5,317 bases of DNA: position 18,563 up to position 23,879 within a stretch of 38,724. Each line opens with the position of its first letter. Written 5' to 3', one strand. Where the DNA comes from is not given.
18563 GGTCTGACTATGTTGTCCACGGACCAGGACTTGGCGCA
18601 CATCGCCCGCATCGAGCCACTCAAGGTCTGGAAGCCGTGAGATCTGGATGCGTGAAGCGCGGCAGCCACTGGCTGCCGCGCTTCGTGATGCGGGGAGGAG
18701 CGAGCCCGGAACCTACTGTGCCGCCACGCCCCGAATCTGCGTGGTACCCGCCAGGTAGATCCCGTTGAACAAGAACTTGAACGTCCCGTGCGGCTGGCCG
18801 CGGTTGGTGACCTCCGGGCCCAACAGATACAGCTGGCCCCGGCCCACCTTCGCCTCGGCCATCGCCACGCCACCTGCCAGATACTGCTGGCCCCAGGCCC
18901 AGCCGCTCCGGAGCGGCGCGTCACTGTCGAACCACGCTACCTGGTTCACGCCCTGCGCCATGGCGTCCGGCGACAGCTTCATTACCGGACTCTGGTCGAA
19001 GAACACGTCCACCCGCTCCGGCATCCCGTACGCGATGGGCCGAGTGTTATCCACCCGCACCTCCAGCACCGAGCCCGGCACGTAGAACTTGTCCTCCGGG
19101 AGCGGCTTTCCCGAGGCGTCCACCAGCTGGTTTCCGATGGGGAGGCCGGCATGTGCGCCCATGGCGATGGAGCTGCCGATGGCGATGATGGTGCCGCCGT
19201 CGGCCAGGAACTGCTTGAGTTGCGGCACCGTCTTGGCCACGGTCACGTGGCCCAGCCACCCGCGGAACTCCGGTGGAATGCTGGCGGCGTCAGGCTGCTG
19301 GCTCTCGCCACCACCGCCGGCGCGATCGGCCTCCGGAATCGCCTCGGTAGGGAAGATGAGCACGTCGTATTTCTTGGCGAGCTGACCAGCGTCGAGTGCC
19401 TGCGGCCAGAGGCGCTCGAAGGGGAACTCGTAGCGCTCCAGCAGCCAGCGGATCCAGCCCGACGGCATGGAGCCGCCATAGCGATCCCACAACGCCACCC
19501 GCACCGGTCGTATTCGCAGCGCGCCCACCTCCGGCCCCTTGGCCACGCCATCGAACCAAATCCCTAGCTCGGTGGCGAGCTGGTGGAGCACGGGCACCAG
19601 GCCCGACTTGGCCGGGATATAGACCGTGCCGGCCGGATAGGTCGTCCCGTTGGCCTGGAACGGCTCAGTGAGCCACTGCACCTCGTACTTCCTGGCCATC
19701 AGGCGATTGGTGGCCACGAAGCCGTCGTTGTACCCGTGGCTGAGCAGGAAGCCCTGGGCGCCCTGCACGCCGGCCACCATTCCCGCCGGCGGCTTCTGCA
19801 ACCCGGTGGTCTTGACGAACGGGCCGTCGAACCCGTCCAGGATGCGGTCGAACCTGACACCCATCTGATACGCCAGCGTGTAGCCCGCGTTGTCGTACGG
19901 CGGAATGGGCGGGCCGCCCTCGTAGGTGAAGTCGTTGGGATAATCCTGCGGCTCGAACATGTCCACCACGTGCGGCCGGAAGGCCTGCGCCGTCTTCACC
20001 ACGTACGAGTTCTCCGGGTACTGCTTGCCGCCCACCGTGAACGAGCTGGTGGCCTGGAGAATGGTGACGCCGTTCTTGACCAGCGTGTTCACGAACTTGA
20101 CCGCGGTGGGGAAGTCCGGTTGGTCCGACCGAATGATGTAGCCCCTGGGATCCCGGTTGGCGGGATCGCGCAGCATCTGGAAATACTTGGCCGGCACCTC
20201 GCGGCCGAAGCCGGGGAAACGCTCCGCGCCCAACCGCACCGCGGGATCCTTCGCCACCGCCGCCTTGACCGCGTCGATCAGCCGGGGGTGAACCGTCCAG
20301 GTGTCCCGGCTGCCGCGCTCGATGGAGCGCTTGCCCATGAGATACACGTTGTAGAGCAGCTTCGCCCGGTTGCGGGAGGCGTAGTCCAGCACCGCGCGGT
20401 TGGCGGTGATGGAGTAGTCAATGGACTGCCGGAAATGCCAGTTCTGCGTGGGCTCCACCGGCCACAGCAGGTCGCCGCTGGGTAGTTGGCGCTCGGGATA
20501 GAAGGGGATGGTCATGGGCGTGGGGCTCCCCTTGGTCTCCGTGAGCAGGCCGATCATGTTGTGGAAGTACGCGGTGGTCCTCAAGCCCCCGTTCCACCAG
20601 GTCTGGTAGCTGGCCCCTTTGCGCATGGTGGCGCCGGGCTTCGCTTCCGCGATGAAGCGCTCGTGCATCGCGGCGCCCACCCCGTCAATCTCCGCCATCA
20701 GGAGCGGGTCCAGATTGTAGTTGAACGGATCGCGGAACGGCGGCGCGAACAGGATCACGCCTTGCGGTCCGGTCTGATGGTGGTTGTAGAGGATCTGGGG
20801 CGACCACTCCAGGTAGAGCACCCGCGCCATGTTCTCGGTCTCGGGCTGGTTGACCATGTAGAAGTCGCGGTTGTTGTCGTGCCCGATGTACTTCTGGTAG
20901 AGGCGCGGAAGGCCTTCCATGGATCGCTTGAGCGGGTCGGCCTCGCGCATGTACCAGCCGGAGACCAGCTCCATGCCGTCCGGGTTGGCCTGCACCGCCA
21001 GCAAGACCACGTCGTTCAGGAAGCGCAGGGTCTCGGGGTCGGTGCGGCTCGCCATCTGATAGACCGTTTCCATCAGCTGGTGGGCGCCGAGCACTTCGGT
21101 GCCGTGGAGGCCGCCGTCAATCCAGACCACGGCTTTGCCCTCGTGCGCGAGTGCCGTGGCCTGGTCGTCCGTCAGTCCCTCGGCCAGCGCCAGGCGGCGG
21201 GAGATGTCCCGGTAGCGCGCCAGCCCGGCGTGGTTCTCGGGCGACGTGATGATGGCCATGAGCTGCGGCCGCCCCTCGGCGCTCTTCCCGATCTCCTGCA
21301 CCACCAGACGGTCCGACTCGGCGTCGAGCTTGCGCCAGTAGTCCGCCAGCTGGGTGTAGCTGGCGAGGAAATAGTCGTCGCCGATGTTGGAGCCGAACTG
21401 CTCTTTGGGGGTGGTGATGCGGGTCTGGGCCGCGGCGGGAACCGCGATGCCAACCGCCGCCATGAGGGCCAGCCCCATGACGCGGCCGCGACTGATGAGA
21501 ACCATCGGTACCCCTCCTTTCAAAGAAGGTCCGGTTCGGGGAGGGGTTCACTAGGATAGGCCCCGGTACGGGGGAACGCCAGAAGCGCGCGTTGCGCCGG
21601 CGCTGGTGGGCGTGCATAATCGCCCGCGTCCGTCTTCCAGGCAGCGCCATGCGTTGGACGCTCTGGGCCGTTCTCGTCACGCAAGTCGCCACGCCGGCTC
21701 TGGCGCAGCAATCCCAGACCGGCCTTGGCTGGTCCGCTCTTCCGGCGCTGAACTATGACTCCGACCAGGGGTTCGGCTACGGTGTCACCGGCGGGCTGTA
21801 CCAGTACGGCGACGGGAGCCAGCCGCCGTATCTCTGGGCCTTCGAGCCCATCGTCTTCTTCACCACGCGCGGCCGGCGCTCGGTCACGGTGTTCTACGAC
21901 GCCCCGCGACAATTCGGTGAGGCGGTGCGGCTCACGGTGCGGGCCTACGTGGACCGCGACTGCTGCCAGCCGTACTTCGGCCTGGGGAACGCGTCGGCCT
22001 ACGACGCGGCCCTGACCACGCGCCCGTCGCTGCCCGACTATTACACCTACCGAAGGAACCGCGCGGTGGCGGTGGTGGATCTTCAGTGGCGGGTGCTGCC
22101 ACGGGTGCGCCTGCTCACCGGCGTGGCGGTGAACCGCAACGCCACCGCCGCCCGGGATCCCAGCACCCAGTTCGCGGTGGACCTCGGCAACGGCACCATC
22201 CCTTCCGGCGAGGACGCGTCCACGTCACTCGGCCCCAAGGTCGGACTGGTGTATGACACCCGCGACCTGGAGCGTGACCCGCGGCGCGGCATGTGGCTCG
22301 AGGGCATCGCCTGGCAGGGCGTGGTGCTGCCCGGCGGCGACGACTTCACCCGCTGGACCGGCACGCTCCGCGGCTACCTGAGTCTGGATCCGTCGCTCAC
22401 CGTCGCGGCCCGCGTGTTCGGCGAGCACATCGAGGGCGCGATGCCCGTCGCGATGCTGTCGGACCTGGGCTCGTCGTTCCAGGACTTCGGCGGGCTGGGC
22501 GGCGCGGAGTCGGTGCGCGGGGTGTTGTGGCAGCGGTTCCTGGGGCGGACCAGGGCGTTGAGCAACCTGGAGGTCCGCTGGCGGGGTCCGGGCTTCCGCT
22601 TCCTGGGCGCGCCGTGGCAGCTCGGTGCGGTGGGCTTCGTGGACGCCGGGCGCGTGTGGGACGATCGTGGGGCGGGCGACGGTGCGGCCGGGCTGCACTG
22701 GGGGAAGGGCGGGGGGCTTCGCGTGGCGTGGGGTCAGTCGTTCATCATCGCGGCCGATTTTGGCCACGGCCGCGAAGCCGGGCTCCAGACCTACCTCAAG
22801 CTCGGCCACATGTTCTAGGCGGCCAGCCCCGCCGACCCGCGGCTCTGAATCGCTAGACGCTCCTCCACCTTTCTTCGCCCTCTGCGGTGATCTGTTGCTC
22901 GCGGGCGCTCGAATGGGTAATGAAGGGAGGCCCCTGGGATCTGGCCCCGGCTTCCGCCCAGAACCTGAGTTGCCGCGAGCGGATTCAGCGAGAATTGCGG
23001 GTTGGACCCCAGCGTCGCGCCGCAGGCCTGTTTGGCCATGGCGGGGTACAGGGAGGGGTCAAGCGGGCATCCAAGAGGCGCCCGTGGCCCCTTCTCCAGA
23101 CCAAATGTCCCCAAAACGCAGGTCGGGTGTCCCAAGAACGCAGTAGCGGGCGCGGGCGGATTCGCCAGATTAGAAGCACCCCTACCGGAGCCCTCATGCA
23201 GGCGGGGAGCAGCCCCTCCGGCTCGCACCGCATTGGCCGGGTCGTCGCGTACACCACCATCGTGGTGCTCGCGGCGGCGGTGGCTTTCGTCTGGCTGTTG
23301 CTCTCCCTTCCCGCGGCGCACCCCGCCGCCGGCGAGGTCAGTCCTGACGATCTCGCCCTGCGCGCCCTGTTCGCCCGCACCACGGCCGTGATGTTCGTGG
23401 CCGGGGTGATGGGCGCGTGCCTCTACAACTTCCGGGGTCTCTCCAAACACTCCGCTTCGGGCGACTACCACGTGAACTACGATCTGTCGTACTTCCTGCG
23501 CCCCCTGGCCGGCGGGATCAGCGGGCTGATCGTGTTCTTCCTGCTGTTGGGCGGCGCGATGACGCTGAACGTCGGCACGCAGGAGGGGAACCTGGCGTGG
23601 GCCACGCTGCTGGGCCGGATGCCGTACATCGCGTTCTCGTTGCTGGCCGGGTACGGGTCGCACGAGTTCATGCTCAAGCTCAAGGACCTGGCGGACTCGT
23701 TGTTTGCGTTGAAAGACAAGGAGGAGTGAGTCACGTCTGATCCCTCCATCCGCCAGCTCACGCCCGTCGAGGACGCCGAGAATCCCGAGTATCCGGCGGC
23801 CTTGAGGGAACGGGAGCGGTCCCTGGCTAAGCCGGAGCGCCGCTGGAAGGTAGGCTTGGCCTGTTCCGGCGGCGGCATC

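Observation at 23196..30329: Five-gene same-strand cluster: 4-TM protein, polytopic patatin lipase, secreted protein, membrane protein, secreted TPR-CHAT protease - candidate undescribed envelope conflict or cell-death module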

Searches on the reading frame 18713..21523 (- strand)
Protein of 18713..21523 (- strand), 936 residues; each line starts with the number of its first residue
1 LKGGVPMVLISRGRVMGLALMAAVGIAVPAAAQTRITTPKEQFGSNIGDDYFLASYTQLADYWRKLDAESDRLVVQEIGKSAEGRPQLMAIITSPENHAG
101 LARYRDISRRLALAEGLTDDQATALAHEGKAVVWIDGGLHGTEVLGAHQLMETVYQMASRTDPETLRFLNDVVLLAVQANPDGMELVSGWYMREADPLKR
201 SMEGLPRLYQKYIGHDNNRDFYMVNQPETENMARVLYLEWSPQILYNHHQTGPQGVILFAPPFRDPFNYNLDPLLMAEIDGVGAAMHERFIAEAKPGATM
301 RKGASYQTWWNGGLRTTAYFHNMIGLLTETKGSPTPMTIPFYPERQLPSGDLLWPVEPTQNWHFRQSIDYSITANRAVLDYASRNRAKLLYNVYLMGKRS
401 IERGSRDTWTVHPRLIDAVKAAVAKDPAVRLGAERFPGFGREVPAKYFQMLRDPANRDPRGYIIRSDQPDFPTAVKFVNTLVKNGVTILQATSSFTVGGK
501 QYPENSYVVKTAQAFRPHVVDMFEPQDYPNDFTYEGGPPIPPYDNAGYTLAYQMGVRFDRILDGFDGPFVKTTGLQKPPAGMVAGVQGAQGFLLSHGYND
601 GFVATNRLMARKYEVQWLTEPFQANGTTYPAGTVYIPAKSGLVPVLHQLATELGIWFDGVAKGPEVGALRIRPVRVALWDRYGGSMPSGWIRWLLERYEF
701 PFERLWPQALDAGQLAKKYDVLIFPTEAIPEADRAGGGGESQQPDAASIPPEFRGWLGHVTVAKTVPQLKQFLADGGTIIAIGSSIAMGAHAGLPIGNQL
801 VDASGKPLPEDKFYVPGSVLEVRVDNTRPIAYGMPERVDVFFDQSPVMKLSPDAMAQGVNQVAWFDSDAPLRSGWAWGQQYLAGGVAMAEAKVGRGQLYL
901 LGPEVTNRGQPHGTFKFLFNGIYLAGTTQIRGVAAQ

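Call 5: search_protein_families(library=pfam, proteins=[window:18713-21523:-], max_evalue=0.01)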
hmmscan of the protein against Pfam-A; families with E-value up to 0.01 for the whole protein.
window:18713-21523:- (936 aa): 1 family
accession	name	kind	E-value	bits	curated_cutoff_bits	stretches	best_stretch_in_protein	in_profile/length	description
PF00246.29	Peptidase_M14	-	2.9e-22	80.1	21.6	1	61-223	3-135/286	Zinc carboxypeptidase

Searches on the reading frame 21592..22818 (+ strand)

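Call 5: search_protein_families(library=pfam, proteins=[window:21592-22818:+], max_evalue=0.01)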
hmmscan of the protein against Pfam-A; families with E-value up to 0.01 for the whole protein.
window:21592-22818:+ (408 aa): 2 families
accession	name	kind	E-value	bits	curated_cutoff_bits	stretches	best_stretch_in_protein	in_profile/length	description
PF01103.29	Omp85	-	6.1e-16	59.3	24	1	95-379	19-292/325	Omp85 superfamily domain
PF19412.4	DUF5982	-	0.00039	20.7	23.9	1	44-80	22-58/64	Domain of unknown function (DUF5982)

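Call 7: search_protein_families(library=ncbifam, proteins=[window:21592-22818:+], max_evalue=0.01)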
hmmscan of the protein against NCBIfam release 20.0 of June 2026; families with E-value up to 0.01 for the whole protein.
window:21592-22818:+ (408 aa): 2 families
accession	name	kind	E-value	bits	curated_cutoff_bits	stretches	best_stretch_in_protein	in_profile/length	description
NF047779.1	Omp85_fam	subfamily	1.8e-76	258.3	200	1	42-408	2-423/423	Omp85 family outer membrane protein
TIGR03303.1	OM_YaeT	equivalog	0.0011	17.4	297.15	1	95-383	440-704/741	outer membrane protein assembly factor BamA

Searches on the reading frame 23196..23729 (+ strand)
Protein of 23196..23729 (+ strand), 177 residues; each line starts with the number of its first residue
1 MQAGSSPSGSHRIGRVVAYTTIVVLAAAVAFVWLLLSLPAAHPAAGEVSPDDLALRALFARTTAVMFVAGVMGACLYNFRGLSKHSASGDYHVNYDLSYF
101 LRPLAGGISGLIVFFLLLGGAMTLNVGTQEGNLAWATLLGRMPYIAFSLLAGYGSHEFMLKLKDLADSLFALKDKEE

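Call 5: search_protein_families(library=pfam, proteins=[window:23196-23729:+], max_evalue=0.01)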
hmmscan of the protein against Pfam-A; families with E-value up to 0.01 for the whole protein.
window:23196-23729:+ (177 aa): 0 families

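Call 6: search_protein_families(library=padloc, proteins=[window:23196-23729:+], max_evalue=0.01)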
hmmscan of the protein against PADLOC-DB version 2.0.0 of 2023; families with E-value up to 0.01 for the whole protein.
window:23196-23729:+ (177 aa): 0 families

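Call 7: search_protein_families(library=ncbifam, proteins=[window:23196-23729:+], max_evalue=0.01)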
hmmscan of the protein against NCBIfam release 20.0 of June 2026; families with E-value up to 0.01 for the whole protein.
window:23196-23729:+ (177 aa): 0 families
